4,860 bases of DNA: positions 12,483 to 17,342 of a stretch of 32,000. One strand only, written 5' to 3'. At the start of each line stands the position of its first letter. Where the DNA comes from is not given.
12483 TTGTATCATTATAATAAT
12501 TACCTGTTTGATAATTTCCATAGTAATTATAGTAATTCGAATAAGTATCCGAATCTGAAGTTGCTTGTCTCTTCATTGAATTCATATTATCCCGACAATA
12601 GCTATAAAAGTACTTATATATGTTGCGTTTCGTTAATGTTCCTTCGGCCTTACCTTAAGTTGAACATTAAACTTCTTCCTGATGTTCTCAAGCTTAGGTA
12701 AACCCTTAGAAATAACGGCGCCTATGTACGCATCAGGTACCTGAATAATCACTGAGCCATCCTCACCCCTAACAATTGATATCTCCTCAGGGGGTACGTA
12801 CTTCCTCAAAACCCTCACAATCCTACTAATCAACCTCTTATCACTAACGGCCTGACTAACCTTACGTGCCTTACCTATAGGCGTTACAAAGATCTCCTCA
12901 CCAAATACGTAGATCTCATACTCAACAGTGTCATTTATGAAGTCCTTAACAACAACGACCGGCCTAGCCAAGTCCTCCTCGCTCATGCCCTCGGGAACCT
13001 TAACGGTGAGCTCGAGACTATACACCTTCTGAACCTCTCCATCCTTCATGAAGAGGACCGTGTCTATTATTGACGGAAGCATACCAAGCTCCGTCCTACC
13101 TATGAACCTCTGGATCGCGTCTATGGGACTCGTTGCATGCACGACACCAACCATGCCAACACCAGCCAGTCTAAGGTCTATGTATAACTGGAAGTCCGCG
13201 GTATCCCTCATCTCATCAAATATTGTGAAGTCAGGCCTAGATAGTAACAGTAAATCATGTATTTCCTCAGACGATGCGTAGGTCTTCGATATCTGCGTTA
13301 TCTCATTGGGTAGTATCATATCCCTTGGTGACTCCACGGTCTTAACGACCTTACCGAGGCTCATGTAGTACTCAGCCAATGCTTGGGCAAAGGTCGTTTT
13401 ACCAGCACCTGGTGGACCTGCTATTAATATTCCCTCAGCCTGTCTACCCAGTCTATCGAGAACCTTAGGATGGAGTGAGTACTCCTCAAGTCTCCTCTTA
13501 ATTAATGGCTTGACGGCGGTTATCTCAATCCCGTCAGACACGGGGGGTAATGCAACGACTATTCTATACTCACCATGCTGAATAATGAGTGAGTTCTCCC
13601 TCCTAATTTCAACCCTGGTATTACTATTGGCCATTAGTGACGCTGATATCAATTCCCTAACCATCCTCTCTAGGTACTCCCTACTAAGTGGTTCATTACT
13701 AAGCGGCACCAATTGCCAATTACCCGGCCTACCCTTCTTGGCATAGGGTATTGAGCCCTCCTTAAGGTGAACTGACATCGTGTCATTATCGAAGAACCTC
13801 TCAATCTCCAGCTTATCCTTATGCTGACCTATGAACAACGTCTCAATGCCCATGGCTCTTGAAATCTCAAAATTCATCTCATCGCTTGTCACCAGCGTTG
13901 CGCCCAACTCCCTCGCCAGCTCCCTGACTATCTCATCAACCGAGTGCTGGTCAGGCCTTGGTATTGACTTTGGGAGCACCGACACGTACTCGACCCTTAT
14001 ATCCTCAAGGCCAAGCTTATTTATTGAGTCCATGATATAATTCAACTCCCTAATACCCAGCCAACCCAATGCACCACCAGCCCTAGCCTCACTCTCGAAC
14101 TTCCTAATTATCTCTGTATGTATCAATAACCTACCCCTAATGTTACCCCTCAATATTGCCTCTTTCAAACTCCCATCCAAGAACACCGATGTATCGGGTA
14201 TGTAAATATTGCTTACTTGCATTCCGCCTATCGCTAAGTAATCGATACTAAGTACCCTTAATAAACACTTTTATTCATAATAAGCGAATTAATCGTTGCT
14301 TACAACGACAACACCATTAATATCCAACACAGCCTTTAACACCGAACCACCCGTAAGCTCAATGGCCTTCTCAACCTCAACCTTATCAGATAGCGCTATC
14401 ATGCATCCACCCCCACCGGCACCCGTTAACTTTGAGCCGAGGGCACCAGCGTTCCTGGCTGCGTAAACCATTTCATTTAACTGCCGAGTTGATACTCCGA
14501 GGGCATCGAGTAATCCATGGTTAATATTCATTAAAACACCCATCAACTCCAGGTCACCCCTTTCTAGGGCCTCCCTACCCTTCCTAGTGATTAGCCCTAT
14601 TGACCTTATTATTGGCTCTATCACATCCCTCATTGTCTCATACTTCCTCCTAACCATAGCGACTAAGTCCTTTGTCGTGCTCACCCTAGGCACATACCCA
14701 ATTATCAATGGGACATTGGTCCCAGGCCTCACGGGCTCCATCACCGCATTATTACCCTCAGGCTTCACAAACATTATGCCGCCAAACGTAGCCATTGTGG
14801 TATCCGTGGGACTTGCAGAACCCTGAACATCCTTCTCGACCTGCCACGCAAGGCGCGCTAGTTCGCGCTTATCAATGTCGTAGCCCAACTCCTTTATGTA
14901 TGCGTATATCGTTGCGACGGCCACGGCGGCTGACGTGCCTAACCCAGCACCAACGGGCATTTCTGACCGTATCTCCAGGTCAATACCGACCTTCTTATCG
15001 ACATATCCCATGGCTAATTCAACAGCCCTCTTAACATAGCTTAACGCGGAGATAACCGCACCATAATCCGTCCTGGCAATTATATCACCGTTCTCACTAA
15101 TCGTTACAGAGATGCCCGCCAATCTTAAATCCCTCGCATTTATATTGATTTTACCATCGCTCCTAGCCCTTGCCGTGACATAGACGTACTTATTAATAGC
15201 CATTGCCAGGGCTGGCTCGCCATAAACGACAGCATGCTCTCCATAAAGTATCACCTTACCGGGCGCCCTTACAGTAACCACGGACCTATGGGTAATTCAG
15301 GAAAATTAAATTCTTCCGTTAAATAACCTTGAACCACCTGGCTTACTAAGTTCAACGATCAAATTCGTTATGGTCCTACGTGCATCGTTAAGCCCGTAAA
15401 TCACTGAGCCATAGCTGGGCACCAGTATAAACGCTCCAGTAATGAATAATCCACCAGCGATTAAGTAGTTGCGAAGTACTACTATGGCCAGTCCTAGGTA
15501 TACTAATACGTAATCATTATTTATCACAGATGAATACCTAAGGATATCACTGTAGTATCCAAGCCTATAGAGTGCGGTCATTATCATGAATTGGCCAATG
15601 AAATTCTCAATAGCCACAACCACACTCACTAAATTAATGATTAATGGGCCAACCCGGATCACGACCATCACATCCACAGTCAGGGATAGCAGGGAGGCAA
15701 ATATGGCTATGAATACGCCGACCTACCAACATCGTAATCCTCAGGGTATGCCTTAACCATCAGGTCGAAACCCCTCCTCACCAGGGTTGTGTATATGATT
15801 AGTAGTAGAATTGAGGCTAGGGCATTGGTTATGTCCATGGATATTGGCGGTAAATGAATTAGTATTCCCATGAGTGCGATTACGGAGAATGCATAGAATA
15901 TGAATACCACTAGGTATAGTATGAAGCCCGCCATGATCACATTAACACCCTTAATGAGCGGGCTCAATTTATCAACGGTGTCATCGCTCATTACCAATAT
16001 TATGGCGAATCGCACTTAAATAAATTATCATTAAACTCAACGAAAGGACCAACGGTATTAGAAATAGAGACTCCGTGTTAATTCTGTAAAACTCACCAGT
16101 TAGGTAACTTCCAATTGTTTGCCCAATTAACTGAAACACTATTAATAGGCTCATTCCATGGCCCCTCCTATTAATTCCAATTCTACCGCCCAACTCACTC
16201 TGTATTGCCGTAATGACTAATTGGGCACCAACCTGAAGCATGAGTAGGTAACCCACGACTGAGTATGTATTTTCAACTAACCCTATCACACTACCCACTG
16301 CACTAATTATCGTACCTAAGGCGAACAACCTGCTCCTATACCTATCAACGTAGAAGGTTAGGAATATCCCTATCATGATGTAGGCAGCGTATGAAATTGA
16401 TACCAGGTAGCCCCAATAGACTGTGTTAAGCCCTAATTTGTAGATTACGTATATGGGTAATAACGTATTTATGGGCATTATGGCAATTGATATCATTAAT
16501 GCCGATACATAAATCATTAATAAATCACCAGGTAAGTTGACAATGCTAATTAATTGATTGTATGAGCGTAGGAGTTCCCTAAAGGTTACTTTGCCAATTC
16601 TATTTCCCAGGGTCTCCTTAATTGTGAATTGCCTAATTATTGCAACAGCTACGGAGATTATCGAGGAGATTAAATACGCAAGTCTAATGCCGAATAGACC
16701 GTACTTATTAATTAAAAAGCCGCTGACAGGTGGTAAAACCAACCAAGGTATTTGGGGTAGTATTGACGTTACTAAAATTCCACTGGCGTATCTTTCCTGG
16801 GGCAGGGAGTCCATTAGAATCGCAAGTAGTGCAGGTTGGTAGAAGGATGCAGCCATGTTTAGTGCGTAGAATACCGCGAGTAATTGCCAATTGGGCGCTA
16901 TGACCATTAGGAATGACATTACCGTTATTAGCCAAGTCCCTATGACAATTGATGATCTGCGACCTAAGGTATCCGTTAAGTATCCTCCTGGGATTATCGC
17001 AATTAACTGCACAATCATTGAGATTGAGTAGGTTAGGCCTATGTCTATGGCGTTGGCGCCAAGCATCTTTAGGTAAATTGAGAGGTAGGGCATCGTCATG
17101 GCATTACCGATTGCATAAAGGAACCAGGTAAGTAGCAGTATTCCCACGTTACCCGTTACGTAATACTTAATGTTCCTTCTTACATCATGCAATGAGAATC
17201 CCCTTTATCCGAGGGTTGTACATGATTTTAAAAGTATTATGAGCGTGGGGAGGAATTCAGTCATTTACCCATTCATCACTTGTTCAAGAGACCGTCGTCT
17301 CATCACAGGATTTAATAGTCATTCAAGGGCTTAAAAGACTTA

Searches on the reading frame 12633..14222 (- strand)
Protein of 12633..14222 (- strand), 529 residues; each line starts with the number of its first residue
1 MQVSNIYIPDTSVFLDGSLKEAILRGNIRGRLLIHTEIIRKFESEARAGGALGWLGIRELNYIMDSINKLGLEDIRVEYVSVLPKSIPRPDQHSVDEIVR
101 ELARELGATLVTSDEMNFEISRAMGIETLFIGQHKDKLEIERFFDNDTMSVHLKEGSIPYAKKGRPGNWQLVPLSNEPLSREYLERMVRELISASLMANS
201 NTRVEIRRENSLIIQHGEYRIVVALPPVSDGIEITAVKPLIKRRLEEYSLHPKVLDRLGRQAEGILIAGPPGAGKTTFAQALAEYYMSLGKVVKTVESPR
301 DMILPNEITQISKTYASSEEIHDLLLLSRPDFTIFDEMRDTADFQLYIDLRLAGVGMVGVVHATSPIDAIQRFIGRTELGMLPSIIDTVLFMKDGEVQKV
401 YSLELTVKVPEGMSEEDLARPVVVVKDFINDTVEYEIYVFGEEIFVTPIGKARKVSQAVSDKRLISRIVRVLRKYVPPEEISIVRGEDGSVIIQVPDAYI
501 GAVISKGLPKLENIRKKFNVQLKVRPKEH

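Call 4: search_protein_families(library=pfam, proteins=[window:12633-14222:-], max_evalue=0.01)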
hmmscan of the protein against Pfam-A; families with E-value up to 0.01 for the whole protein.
window:12633-14222:- (529 aa): 15 families
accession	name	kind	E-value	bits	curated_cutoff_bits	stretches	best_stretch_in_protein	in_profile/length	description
PF00437.27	T2SSE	-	2e-07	30.5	24.9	1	255-374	135-256/370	Type II/IV secretion system protein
PF20720.3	nSTAND3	-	4.3e-06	27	27.2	1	261-302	16-57/155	Novel STAND NTPase 3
PF13238.12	AAA_18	-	1.5e-05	25.9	29.4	1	265-309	1-44/128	AAA domain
PF13671.12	AAA_33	-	0.001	19.8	27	0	265-285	2-22/143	AAA domain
PF13191.12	AAA_16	-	0.0011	19.9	32.6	1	254-289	15-51/167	AAA ATPase domain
PF00004.35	AAA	-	0.0011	19.8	21.2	1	265-286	1-22/131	ATPase family associated with various cellular activities (AAA)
PF13521.12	AAA_28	-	0.0014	19.3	27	1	265-286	2-24/164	AAA domain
PF03029.23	ATP_bind_1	-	0.0021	18.3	27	1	267-296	1-30/240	Conserved hypothetical ATP binding protein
PF07728.20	AAA_5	-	0.0024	18.3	22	1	265-313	2-47/139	AAA domain (dynein-related subfamily)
PF13401.12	AAA_22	-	0.0038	18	27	0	262-286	5-29/130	AAA domain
PF13173.12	AAA_14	-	0.005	17.3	27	0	265-349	5-82/129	AAA domain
PF13604.12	AAA_30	-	0.0058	16.8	27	1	265-294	21-50/191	AAA domain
PF02367.23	TsaE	-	0.006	17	26.6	0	260-299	19-54/128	Threonylcarbamoyl adenosine biosynthesis protein TsaE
PF02223.23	Thymidylate_kin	-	0.0068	16.6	27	0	269-324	3-60/185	Thymidylate kinase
PF00013.35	KH_1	-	0.0073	16.5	21.5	0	491-526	2-38/66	KH domain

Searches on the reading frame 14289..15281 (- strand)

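Call 42: search_protein_families(library=pfam, proteins=[window:14289-15281:-], max_evalue=0.0001)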
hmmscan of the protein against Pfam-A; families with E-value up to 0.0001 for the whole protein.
window:14289-15281:- (330 aa): 3 families
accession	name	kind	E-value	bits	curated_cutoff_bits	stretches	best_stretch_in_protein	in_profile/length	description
PF00288.32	GHMP_kinases_N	-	5.1e-19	68.7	22.3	1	82-168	2-87/87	GHMP kinases N terminal domain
PF08544.19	GHMP_kinases_C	-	1.5e-15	57.8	21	1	237-307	3-76/85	GHMP kinases C terminal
PF10509.15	GalKase_gal_bdg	-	4.9e-06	26.5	23.1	1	3-38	13-48/49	Galactokinase galactose-binding signature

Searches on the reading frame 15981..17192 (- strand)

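Call 42: search_protein_families(library=pfam, proteins=[window:15981-17192:-], max_evalue=0.0001)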
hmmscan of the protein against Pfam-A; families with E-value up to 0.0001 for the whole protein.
window:15981-17192:- (403 aa): 3 families
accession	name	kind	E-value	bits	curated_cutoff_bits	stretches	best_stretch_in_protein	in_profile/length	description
PF07690.21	MFS_1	-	3e-36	125.5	33.4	2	20-284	2-264/347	Major Facilitator Superfamily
PF12832.13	MFS_1_like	-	5.7e-10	39.2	25.2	1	23-377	8-371/373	MFS_1 like family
PF00083.30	Sugar_tr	-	1.7e-05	24.4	22.3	1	34-107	31-107/452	Sugar (and other) transporter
